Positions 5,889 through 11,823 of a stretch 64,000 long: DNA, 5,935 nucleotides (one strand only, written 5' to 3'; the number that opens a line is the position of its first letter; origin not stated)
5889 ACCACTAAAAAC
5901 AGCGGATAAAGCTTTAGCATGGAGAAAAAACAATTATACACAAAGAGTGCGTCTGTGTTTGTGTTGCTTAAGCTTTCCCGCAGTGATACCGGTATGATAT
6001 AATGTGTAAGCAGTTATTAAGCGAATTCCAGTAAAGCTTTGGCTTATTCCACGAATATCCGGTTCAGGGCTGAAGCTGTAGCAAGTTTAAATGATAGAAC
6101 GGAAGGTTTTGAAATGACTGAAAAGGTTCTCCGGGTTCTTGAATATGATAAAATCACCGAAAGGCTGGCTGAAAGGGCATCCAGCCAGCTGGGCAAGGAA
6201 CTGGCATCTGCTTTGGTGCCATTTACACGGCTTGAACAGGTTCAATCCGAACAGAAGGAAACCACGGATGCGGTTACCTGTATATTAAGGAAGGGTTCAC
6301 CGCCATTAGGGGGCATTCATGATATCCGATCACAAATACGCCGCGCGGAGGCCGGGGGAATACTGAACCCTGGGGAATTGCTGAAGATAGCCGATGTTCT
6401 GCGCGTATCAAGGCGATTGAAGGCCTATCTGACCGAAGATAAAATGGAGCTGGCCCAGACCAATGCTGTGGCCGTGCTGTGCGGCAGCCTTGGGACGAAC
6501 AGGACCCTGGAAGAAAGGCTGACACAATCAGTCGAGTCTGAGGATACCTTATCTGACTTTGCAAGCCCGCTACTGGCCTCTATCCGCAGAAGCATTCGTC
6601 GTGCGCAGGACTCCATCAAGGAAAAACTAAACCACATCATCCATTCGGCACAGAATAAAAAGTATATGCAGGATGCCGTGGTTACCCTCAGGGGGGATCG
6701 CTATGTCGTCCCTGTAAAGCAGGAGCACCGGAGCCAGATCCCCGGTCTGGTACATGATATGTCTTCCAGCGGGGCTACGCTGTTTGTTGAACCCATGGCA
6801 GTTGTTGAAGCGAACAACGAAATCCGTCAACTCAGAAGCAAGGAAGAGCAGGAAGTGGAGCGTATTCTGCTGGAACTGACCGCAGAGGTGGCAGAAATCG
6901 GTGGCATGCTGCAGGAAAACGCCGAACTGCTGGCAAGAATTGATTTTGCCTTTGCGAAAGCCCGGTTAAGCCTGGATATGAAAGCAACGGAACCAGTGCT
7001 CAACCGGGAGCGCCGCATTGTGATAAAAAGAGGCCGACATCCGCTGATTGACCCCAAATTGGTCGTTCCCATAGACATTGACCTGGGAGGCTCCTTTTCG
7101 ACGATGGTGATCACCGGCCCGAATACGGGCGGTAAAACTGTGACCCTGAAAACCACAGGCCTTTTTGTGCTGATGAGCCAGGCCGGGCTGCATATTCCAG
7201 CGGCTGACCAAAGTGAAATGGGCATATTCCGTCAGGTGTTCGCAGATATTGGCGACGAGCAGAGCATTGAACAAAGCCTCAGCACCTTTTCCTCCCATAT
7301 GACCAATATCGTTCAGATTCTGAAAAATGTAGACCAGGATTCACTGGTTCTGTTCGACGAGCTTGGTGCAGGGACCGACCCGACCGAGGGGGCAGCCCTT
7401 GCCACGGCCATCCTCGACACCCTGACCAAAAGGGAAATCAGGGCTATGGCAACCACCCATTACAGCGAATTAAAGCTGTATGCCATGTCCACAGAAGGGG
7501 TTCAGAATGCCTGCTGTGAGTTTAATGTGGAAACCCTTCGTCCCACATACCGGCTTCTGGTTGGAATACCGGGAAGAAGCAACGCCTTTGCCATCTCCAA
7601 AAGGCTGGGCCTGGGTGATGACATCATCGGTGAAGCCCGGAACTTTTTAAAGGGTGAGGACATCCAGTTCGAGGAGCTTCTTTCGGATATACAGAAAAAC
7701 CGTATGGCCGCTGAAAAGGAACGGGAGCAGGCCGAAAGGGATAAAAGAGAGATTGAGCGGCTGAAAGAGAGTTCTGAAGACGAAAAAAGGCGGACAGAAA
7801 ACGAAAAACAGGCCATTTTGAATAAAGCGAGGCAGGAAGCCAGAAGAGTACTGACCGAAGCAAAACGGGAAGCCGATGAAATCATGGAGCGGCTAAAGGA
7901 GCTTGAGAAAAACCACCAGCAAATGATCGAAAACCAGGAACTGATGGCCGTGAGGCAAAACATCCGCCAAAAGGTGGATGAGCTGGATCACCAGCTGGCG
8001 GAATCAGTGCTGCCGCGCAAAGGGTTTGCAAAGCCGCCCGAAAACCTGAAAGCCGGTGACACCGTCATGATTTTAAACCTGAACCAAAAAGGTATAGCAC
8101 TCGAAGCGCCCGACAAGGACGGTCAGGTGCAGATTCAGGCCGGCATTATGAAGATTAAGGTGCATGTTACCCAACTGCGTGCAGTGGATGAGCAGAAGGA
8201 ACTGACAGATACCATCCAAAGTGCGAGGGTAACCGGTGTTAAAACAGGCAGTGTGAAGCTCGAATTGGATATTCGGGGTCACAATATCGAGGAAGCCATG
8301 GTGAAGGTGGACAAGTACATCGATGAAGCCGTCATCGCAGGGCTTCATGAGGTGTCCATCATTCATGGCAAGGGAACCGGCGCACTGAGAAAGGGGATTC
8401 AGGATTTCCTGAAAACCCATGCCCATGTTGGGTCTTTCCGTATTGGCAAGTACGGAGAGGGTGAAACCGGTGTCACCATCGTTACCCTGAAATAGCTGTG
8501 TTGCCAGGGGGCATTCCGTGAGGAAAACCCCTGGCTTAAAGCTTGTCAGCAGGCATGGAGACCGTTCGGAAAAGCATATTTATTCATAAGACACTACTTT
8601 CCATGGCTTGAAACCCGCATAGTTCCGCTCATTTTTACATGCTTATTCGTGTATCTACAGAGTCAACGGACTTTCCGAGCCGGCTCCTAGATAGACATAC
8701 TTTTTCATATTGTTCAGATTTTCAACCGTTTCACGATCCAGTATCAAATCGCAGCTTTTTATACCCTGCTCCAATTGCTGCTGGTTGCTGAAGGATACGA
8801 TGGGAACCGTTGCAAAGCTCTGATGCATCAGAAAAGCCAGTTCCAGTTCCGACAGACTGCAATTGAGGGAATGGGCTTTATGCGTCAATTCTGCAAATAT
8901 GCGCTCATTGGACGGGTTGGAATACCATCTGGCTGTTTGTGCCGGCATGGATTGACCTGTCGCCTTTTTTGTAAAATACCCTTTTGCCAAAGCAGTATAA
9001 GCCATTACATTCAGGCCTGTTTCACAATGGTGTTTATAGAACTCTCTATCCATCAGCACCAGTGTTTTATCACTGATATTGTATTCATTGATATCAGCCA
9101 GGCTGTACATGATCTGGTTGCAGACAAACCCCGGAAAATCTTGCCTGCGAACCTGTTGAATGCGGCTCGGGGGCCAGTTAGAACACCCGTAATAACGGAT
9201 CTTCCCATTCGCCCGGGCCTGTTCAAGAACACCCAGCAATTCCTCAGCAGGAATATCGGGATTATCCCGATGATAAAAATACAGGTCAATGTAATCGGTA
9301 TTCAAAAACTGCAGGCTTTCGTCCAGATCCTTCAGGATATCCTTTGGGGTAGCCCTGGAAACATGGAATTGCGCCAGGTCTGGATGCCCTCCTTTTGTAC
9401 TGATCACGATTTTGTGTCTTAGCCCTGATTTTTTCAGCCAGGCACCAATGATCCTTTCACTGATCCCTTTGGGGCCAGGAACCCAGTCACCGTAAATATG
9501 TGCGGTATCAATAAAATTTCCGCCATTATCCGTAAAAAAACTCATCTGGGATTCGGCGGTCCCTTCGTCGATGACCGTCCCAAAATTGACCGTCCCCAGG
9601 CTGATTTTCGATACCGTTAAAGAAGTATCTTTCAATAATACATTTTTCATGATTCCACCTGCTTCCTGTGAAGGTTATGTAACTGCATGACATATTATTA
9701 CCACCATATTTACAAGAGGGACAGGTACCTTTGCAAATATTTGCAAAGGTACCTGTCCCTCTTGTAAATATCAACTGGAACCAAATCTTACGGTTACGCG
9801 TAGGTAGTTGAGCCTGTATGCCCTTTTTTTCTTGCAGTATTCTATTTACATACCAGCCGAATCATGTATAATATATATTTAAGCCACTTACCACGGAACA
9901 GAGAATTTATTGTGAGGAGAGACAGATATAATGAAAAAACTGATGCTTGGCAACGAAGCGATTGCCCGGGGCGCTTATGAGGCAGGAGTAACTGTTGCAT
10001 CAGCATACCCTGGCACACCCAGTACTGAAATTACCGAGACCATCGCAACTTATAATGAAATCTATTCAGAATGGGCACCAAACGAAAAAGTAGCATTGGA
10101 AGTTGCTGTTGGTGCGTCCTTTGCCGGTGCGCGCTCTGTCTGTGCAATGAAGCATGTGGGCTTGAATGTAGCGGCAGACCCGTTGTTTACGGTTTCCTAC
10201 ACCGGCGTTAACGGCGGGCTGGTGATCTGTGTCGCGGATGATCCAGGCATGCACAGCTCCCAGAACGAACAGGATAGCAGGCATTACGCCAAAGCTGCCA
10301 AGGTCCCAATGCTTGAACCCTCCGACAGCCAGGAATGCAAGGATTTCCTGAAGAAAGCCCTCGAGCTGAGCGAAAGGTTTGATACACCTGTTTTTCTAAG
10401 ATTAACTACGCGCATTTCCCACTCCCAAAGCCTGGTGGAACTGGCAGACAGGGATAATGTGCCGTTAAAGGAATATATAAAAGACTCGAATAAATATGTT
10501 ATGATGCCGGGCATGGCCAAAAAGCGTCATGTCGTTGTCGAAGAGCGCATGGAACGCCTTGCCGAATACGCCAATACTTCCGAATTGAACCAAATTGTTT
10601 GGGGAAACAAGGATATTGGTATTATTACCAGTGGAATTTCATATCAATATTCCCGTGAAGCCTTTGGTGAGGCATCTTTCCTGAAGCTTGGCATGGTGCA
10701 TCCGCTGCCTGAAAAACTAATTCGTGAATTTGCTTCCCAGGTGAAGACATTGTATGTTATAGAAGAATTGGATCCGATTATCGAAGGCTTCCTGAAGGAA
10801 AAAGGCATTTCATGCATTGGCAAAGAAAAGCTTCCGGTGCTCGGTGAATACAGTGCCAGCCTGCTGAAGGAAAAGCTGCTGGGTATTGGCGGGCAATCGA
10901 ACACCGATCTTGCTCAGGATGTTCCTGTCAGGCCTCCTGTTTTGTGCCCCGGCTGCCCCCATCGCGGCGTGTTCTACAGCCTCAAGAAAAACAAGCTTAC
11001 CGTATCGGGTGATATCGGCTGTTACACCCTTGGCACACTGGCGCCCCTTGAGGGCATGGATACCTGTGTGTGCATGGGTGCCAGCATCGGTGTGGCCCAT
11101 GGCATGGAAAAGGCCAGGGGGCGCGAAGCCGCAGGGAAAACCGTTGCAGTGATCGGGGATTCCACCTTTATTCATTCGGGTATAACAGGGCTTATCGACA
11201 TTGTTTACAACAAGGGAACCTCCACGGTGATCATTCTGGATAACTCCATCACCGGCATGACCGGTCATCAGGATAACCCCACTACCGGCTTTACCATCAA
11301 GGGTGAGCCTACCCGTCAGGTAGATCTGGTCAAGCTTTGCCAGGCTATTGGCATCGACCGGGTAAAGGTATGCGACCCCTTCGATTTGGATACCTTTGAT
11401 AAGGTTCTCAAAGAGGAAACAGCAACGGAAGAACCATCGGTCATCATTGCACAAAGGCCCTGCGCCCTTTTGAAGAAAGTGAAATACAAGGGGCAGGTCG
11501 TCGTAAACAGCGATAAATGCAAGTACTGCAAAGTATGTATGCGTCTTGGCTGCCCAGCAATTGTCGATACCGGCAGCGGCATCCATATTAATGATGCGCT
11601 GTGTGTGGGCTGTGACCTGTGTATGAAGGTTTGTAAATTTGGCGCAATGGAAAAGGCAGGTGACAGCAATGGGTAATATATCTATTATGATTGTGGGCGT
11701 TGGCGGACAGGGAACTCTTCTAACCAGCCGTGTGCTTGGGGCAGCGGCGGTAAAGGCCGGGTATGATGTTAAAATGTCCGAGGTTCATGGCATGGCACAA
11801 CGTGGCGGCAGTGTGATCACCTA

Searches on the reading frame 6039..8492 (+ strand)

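Call 59: search_protein_families(library=pfam, proteins=[window:6039-8492:+], max_evalue=0.00001)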
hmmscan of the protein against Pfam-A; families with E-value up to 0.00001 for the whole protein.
window:6039-8492:+ (818 aa): 3 families
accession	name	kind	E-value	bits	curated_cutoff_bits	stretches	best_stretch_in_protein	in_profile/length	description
PF00488.27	MutS_V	-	1.8e-34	119.8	30.2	1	356-537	1-184/188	MutS domain V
PF01713.27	Smr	-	1.2e-26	93.1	25.7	1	743-818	1-77/77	Smr domain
PF20297.4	MSSS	-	9.7e-14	51.2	26.8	1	672-713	1-42/42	MutS2 and Smr-associated SH3 domain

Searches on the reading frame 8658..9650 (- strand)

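Call 59: search_protein_families(library=pfam, proteins=[window:8658-9650:-], max_evalue=0.00001)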
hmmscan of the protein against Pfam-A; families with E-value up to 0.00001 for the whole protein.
window:8658-9650:- (331 aa): 1 family
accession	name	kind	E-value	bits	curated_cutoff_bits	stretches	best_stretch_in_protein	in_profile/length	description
PF00248.27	Aldo_ket_red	-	1.2e-59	202.2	24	1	15-314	1-288/291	Aldo/keto reductase family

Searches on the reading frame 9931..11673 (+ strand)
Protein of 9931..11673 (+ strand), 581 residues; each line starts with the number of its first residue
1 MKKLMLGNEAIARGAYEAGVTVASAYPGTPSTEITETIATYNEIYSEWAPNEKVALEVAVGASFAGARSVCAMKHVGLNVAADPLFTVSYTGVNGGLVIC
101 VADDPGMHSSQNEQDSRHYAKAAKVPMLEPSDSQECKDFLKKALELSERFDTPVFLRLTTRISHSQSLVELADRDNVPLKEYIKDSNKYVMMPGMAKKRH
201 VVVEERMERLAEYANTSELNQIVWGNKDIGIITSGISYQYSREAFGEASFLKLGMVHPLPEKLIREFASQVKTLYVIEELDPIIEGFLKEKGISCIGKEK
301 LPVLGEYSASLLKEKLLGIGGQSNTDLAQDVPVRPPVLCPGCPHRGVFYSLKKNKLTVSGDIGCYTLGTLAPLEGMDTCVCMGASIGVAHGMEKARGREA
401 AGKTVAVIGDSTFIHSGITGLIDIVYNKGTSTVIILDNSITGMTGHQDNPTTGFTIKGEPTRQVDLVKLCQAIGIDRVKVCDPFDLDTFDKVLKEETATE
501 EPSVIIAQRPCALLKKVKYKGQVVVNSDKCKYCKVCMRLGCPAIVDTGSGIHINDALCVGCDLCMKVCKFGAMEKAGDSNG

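Call 59: search_protein_families(library=pfam, proteins=[window:9931-11673:+], max_evalue=0.00001)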
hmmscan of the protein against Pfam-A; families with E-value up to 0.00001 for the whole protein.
window:9931-11673:+ (581 aa): 3 families
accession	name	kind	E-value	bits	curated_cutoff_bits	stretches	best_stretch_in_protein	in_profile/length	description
PF02775.26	TPP_enzyme_C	-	2.7e-24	86.1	21.9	1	361-506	1-150/151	Thiamine pyrophosphate enzyme, C-terminal TPP binding domain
PF01855.24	POR_N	-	2.2e-15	57.4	27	1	14-190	2-185/231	Pyruvate flavodoxin/ferredoxin oxidoreductase, thiamine diP-bdg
PF00037.32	Fer4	-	4.6e-07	29.8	21.1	0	552-573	2-23/24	4Fe-4S binding domain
